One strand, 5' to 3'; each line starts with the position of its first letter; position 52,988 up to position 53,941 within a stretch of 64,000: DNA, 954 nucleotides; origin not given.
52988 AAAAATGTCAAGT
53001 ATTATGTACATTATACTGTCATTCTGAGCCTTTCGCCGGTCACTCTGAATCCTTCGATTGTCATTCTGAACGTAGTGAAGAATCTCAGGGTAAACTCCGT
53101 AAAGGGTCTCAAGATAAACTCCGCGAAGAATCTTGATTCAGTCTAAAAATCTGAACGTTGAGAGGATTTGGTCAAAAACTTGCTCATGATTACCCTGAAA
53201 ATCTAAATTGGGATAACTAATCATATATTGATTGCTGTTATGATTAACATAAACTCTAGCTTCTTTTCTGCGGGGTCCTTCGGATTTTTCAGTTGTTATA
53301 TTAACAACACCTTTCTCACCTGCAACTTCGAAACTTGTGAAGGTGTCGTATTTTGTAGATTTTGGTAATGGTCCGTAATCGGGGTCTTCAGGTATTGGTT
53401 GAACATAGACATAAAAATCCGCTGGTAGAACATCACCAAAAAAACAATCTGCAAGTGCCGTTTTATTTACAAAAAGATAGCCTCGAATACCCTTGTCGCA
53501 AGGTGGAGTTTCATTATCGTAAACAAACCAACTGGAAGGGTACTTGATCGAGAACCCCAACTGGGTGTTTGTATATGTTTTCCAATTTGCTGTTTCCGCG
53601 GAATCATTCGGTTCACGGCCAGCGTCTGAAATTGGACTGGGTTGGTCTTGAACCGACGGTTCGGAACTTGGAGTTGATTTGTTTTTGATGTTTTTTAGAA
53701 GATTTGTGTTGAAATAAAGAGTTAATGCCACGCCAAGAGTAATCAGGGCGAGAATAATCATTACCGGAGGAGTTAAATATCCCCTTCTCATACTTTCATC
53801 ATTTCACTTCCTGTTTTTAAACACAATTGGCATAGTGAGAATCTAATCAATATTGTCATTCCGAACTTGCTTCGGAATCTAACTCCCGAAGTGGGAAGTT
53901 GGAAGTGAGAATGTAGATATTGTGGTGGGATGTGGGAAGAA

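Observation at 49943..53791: Triplicated, mosaic secreted-protein paralog locus interleaved with two type II TA modules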

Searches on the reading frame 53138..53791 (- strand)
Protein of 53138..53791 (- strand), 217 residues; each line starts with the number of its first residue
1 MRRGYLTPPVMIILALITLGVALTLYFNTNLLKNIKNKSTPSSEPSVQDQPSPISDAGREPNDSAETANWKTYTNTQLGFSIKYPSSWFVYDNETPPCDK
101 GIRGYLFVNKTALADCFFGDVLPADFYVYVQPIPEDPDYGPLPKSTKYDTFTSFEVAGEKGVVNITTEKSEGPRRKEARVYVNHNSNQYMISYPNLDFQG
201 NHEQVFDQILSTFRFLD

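Call 4: search_protein_families(library=pfam, proteins=[window:53138-53791:-], max_evalue=1)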
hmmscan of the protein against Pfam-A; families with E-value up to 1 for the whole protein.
window:53138-53791:- (217 aa): 2 families
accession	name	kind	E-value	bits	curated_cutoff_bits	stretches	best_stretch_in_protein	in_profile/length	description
PF18933.6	PsbP_2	-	1.1e-06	29.2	27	2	62-94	36-68/184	PsbP-like protein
PF12215.14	Glyco_hydr_116N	-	0.099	12.6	30.2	1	63-98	63-99/312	beta-glucosidase 2, glycosyl-hydrolase family 116 N-term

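Call 8: find_homologous_proteins(query=window:53138-53791:-, max_evalue=0.001)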
Query window:53138-53791:- (217 aa): 236 proteins with E <= 0.001 among 487 candidates; the best 120 are listed.
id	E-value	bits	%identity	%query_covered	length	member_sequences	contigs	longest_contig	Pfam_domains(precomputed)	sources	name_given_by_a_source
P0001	8.4e-145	498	100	100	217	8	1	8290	PF18933.7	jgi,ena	-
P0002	1.9e-69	251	52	99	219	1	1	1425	PF18933.7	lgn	-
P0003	1.5e-68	248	97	54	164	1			-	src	-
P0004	3.9e-65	237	53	95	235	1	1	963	-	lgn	-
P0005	1.8e-57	212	48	94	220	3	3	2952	-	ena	-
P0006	1.4e-54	203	49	82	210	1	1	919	-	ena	-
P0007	3.8e-46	175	43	94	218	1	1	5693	PF18933.7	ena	-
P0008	8.3e-33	132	45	95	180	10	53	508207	-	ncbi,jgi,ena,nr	ncbi:MAG: hypothetical protein ACD_57C00345G0005 [uncultured bacterium]|nr:MAG: hypothetical protein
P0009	1.7e-31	127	41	100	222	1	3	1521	PF18933.7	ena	-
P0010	1.6e-28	118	36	99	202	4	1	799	-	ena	-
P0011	3.2e-27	113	34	100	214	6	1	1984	-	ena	-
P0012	6.0e-27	112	36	100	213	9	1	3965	-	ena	-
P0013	1.5e-21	95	77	22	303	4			PF00404.25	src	-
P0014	3.3e-21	94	54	42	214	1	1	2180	-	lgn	-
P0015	4.0e-21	93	34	100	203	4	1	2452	-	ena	-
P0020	4.9e-18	83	32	100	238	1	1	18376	-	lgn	-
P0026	2.6e-16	78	30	100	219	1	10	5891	PF18933.7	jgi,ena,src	-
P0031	9.5e-15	73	32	95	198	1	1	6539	PF18933.7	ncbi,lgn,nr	ncbi:MAG: hypothetical protein Q7S14_03750 [bacterium]|nr:hypothetical protein [bacterium]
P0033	1.3e-14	72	34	70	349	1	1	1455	PF18933.7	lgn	-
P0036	2.6e-13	68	33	100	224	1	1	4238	PF18933.7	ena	-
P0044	6.2e-12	63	27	71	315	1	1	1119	PF18933.7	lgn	-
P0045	1.5e-11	62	30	87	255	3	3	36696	PF18933.7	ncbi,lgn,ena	ncbi:MAG: PsbP-related protein [Patescibacteria group bacterium]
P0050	5.9e-11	60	28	99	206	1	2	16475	PF18933.7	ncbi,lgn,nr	ncbi:hypothetical protein HYS94_04985 [Candidatus Daviesbacteria bacterium]|nr:hypothetical protein 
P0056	2.8e-10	58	40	35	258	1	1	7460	PF18933.7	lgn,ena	-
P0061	1.6e-9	55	30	97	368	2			PF18933.7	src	-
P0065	4.5e-9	54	27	99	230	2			PF18933.7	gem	-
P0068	1.9e-8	52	28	95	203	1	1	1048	PF18933.7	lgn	-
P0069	1.9e-8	52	31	70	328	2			PF18933.7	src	-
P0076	3.7e-8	51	64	12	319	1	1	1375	PF01789.23,PF18933.7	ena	-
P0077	3.7e-8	51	26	97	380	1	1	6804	PF18933.7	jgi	-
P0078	3.9e-8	51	27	100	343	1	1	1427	PF18933.7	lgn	-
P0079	3.9e-8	51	28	77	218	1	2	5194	PF18933.7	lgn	-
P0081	4.3e-8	51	30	43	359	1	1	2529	PF01789.23,PF18933.7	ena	-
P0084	6.1e-8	50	39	18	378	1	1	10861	PF18933.7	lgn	-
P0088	1.0e-7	50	26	72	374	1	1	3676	PF18933.7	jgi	jgi:hypothetical protein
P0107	5.6e-7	47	33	37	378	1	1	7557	PF18933.7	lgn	-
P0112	6.7e-7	47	38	41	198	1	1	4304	PF18933.7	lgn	-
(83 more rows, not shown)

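Call 9: find_encoding_contigs(protein=P0001, flank=10000, max_places=6)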
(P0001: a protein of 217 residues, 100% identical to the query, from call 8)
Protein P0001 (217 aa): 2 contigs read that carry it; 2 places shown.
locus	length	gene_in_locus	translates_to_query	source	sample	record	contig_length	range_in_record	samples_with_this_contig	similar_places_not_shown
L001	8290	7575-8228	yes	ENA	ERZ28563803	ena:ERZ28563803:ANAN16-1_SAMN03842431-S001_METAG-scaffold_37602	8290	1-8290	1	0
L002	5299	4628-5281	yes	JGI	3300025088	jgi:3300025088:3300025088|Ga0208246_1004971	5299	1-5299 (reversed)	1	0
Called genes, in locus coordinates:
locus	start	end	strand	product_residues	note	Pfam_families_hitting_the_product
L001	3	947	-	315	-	?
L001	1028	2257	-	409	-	PF00704:Glyco_hydro_18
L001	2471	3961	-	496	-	PF13632:Glyco_trans_2_3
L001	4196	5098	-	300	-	PF01026:TatD_DNase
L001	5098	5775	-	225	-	PF00702:Hydrolase, PF12710:HAD (weak), PF13419:HAD_2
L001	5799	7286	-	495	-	PF01406:tRNA-synt_1e (weak), PF09334:tRNA-synt_1g, PF00133:tRNA-synt_1 (weak)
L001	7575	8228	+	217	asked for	PF18933:PsbP_2 (faint)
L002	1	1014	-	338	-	?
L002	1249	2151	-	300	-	PF01026:TatD_DNase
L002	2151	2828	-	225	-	PF00702:Hydrolase, PF12710:HAD (weak), PF13419:HAD_2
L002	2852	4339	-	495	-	PF01406:tRNA-synt_1e (weak), PF09334:tRNA-synt_1g, PF00133:tRNA-synt_1 (weak)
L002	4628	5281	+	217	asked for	PF18933:PsbP_2 (faint)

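Call 10: find_encoding_contigs(protein=P0008, flank=10000, max_places=6)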
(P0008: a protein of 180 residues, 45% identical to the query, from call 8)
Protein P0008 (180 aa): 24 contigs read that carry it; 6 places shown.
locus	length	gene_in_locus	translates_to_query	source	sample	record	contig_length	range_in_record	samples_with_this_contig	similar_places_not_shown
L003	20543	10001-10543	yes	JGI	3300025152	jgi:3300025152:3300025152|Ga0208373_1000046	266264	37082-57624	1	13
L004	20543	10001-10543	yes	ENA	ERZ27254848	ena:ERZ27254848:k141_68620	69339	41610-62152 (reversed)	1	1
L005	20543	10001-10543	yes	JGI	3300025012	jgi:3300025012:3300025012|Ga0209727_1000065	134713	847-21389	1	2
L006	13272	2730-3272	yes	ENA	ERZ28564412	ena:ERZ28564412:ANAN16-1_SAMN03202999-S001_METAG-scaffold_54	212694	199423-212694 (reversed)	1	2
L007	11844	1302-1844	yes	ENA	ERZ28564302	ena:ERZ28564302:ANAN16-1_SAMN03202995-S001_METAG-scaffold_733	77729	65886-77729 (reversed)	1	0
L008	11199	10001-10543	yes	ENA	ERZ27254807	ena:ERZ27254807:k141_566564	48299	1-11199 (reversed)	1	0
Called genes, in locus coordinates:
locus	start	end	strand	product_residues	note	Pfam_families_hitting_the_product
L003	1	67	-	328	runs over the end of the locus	PF00768:Peptidase_S11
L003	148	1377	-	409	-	PF00704:Glyco_hydro_18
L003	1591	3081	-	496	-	PF13632:Glyco_trans_2_3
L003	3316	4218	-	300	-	PF01026:TatD_DNase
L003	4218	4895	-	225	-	PF00702:Hydrolase, PF12710:HAD (weak), PF13419:HAD_2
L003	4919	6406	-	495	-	PF01406:tRNA-synt_1e (weak), PF09334:tRNA-synt_1g, PF00133:tRNA-synt_1 (weak)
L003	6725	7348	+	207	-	-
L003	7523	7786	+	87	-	PF02604:PhdYeFM_antitox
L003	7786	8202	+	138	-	PF01850:PIN (weak)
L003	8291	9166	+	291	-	PF00404:Dockerin_1 (weak)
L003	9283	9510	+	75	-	-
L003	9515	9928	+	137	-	PF01850:PIN, PF13470:PIN_3 (weak)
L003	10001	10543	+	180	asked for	-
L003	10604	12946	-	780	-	PF00912:Transgly, PF00905:Transpeptidase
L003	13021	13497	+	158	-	PF17957:Big_7 (weak)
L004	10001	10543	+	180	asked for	-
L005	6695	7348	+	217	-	PF18933:PsbP_2 (faint)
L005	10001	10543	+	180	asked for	-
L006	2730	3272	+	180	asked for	-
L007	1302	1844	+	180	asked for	-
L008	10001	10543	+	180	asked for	-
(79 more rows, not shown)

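Call 11: search_protein_families(library=ncbifam, proteins=[window:53138-53791:-], max_evalue=1)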
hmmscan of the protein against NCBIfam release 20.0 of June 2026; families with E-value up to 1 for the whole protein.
window:53138-53791:- (217 aa): 0 families

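Call 25: find_encoding_contigs(protein=P0020, flank=6000, max_places=2)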
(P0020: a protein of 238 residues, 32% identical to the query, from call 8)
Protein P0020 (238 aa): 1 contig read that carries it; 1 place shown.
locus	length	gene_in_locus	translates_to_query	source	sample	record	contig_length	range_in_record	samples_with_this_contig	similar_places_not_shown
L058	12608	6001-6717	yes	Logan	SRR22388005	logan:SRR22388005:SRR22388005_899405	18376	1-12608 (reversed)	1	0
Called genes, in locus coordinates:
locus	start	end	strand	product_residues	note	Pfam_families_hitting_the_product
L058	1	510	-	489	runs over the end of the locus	-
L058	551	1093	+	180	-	PF10099:RskA_C (weak)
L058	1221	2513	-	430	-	PF13632:Glyco_trans_2_3 (weak)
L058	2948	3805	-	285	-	PF01026:TatD_DNase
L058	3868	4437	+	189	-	PF04545:Sigma70_r4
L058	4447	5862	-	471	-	PF00133:tRNA-synt_1, PF09334:tRNA-synt_1g, PF00133:tRNA-synt_1, PF01406:tRNA-synt_1e (weak)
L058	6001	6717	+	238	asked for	-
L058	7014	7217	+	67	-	PF04014:MazE_antitoxin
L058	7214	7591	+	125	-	PF02661:Fic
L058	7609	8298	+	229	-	-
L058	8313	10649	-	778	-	PF00912:Transgly, PF00905:Transpeptidase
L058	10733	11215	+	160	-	PF17957:Big_7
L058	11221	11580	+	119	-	-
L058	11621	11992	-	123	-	-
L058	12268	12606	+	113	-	?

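Call 26: predict_structure(alignment_id=A2)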
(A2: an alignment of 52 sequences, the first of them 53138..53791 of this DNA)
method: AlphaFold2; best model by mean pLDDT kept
length: 217 residues; sequences in the alignment: 52
mean_pLDDT: 87.2   pTM: 0.69
mean pLDDT of the five models: 87.2, 86.3, 85.4, 84.7, 83.8
residues with pLDDT >= 90: 147; 70-90: 33; 50-70: 32; < 50: 5
segments of 3 or more residues with pLDDT < 50: 59-61
pLDDT, mean of each block of 10 residues (from residue 1): 70 96 92 66 60 53 70 97 98 93 95 91 95 91 93 97 93 88 98 95 96 96
secondary structure, 60 per line:
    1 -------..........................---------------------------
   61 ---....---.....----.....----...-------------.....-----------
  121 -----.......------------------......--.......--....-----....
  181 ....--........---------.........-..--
elements in order: H8-33 H64-67 E71-75 E80-84 E89-91 E105-109 E126-132 E151-156 E159-165 H168-171 E177-184 E187-194 H204-212

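Call 33: find_related_loci(query=A2, collection=metagenome_contigs, flank=6000)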
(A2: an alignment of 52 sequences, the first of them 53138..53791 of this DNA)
Query A2 (217 aa) in metagenome_contigs; peptide patterns used: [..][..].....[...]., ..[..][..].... (x = any residue, [..] = any of these).
598 stretches matched a pattern (row limit reached: there are more); 336 encode a relative of the query (tblastn E <= 1e-3); the best 80 are kept; 80 distinct loci.
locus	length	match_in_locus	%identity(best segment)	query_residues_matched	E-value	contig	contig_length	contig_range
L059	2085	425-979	41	6-215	3e-49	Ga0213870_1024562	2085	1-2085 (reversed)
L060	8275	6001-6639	37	1-217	1e-32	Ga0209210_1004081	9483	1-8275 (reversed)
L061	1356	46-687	34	1-217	3e-23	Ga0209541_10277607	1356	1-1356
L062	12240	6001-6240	51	1-84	1e-19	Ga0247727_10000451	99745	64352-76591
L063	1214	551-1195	31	1-217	5e-18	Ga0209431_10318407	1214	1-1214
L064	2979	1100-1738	33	1-217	3e-17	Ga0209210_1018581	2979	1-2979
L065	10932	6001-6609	27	10-217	2e-16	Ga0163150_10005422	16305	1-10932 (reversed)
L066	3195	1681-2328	35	1-217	2e-16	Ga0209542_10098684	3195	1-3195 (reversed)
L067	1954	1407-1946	64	66-110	1e-15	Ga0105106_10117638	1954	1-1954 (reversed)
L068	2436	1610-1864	43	4-90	3e-15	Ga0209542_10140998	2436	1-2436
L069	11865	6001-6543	29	32-217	4e-15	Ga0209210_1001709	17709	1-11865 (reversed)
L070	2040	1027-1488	32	66-216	2e-14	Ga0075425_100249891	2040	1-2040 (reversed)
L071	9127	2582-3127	31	68-217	9e-13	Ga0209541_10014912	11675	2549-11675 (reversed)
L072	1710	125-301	47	159-217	9e-13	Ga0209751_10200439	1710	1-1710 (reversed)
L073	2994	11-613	23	10-216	2e-12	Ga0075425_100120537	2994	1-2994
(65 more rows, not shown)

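Call 34: find_related_loci(query=A2, collection=viral_contigs, flank=6000)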
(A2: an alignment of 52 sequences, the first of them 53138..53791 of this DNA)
Query A2 (217 aa) in viral_contigs; peptide patterns used: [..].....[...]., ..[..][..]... (x = any residue, [..] = any of these).
114 stretches matched a pattern, but none encodes a relative of the query by tblastn (E <= 1e-3).

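Call 45: search_protein_families(library=pfam, alignment_id=A4, max_evalue=0.001)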
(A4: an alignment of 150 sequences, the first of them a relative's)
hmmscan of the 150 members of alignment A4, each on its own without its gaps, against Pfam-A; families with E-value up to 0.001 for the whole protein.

A. member 1, L074:3059-3637:+ (193 aa): 0 families

B. families by the number of members that match (of 150 scanned): 69 families (the first 25 are shown)
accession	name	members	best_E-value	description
PF07927.17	HicA_toxin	8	1.2e-18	HicA toxin of bacterial toxin-antitoxin,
PF01850.27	PIN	6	4.4e-21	PIN domain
PF18765.7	Polbeta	5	3.5e-16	Polymerase beta, Nucleotidyltransferase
PF01909.29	NTP_transf_2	5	6.6e-16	Nucleotidyltransferase domain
PF00072.30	Response_reg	4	8.6e-26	Response regulator receiver domain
PF02661.23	Fic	4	2.3e-18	Fic/DOC family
PF04014.23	MazE_antitoxin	4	7.5e-08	Antidote-toxin recognition MazE, bacterial antitoxin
PF22600.2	MTPAP-like_central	4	1.2e-06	Poly(A) RNA polymerase, mitochondrial-like, central palm domain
PF04365.19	BrnT_toxin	3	2.6e-21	Ribonuclease toxin, BrnT, of type II toxin-antitoxin system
PF15919.11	HicB_lk_antitox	3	3.7e-12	HicB_like antitoxin of bacterial toxin-antitoxin system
PF05016.21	ParE_toxin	3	7.7e-11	ParE toxin of type II toxin-antitoxin system, parDE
PF13470.12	PIN_3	3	4.5e-09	PIN domain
PF02604.26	PhdYeFM_antitox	3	1.9e-06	Antitoxin Phd_YefM, type II toxin-antitoxin system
PF05168.19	HEPN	2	9.4e-31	HEPN domain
PF01934.22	HepT-like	2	3.1e-29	Ribonuclease HepT-like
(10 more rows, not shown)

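Call 46: search_protein_families(library=pfam, alignment_id=A5, max_evalue=0.001)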
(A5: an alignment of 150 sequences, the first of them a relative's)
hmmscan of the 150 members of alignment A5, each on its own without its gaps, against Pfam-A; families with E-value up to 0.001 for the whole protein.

A. member 1, L074:279-455:+ (59 aa): 0 families

B. families by the number of members that match (of 150 scanned): 84 families (the first 25 are shown)
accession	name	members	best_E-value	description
PF00085.26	Thioredoxin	4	5e-32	Thioredoxin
PF17957.7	Big_7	4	1e-08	Bacterial Ig domain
PF18895.5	T4SS_pilin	3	6.8e-11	Type IV secretion system pilin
PF13905.12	Thioredoxin_8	3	1.9e-09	Thioredoxin-like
PF13098.12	Thioredoxin_2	3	1.4e-07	Thioredoxin-like domain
PF13192.12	Thioredoxin_3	3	3.3e-07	Thioredoxin domain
PF08534.16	Redoxin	3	1.8e-05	Redoxin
PF00312.27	Ribosomal_S15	2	1.4e-34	Ribosomal protein S15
PF02481.21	DNA_processg_A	2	1.5e-28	DNA recombination-mediator protein A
PF00333.26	Ribosomal_S5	2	1.2e-23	Ribosomal protein S5, N-terminal domain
PF03719.21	Ribosomal_S5_C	2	2.7e-21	Ribosomal protein S5, C-terminal domain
PF18898.5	DUF5654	2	1.5e-19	Family of unknown function (DUF5654)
PF00072.30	Response_reg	2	5e-19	Response regulator receiver domain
PF00828.25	Ribosomal_L27A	2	2.5e-13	Ribosomal proteins 50S-L15, 50S-L18e, 60S-L27A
PF14595.12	Thioredoxin_9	2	2.1e-06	Thioredoxin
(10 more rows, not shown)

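Call 73: search_protein_representatives(alignment_id=A2)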
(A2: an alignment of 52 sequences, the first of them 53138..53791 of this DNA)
Query: 52 sequences, 251 profile positions. Proteins with E-value up to 0.001 (for the whole library): 49165; up to 1e-10: 23899; up to 1e-30: 1356. The best 150 are listed.
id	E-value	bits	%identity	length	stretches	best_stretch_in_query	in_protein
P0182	4.7e-64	232.7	-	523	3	2-209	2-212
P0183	9.9e-64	231.7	-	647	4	66-207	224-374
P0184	1.8e-63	230.8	-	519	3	5-208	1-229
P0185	5.0e-62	226.1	-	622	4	14-209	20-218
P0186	1.2e-61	224.9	-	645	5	64-209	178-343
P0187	2.1e-61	224.1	-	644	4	14-211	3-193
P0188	3.0e-60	220.3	-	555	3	45-210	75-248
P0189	1.3e-58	214.9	-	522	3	18-208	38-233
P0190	4.7e-58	213.1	-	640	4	69-210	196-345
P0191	5.2e-58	212.9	-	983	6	71-210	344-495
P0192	1.6e-57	211.3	-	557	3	51-207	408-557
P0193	1.9e-57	211.1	-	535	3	65-209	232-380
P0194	2.3e-57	210.8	-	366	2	63-208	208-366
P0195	4.3e-57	210.0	-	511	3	64-208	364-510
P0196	2.4e-56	207.5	-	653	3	64-209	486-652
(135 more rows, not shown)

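Call 80: search_solved_structures(query=A2, max_evalue=1)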
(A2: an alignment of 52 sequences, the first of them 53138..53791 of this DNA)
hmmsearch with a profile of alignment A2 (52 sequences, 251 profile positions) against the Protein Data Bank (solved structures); distinct sequences matched with E-value up to 1: 3.
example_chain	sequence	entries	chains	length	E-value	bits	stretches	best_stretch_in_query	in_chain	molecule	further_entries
8x8h_A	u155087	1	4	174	0.18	14.6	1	27-56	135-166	Pectate disaccharide-lyase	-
9kma_A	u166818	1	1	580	0.26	14.1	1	176-220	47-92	Polynucleotide adenylyltransferase family protein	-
9xwu_A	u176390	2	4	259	0.29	13.9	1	5-55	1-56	CDP-diacylglycerol pyrophosphatase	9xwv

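Call 81: search_protein_families(library=padloc, proteins=[window:53138-53791:-], max_evalue=0.01)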
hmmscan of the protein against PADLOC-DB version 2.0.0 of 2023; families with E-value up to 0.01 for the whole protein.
window:53138-53791:- (217 aa): 0 families
